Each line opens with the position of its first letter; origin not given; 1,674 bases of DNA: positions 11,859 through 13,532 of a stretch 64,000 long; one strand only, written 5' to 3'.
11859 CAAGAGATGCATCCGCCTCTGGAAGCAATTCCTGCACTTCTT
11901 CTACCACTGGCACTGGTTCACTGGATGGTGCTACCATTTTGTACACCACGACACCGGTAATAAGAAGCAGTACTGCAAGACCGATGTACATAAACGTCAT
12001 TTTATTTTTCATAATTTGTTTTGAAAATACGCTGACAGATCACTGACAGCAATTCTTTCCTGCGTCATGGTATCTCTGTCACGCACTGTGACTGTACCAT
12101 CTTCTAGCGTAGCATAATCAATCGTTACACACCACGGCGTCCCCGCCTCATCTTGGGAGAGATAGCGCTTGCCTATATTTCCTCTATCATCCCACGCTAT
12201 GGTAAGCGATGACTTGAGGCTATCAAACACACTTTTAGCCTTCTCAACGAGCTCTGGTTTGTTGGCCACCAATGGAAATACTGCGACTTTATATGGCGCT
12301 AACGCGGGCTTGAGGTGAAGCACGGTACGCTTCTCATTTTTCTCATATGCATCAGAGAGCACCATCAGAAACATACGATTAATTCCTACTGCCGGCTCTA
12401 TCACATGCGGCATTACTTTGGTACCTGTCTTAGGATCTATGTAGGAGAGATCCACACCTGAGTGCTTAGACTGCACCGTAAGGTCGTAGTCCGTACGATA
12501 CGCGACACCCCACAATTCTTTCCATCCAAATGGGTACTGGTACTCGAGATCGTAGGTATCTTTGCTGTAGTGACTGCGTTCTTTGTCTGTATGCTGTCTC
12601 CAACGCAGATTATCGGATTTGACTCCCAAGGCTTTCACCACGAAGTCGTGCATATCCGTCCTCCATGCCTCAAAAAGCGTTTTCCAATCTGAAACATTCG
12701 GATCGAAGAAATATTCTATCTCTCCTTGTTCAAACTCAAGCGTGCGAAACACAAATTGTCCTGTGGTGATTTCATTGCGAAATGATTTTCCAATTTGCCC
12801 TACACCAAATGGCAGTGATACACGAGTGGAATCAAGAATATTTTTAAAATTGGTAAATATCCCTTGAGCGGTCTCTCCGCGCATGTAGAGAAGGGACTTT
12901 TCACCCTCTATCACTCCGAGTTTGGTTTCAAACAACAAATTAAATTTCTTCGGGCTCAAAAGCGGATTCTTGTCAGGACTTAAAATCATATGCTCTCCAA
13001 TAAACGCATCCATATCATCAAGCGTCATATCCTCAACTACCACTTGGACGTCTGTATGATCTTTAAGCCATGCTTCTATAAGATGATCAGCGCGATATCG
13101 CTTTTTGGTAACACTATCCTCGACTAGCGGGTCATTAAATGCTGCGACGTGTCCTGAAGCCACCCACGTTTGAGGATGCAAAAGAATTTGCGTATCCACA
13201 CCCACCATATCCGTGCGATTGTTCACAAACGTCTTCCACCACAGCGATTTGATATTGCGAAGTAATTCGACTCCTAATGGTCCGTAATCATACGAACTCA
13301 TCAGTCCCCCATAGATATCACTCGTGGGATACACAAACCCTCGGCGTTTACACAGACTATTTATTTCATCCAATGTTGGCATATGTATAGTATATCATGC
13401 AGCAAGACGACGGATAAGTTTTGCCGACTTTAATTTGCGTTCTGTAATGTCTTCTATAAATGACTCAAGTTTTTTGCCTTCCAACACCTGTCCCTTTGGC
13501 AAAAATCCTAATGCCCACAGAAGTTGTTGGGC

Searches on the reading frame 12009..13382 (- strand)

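Call 64: search_protein_families(library=pfam, proteins=[window:12009-13382:-], max_evalue=0.0001)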
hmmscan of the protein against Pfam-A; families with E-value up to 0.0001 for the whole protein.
window:12009-13382:- (457 aa): 2 families
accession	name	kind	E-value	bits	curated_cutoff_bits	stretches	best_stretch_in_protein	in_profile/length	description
PF03129.25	HGTP_anticodon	-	7.8e-19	68.1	21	1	365-455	1-93/94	Anticodon binding domain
PF00587.30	tRNA-synt_2b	-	3.8e-05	24.3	29.3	1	163-343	9-177/179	tRNA synthetase class II core domain (G, H, P, S and T)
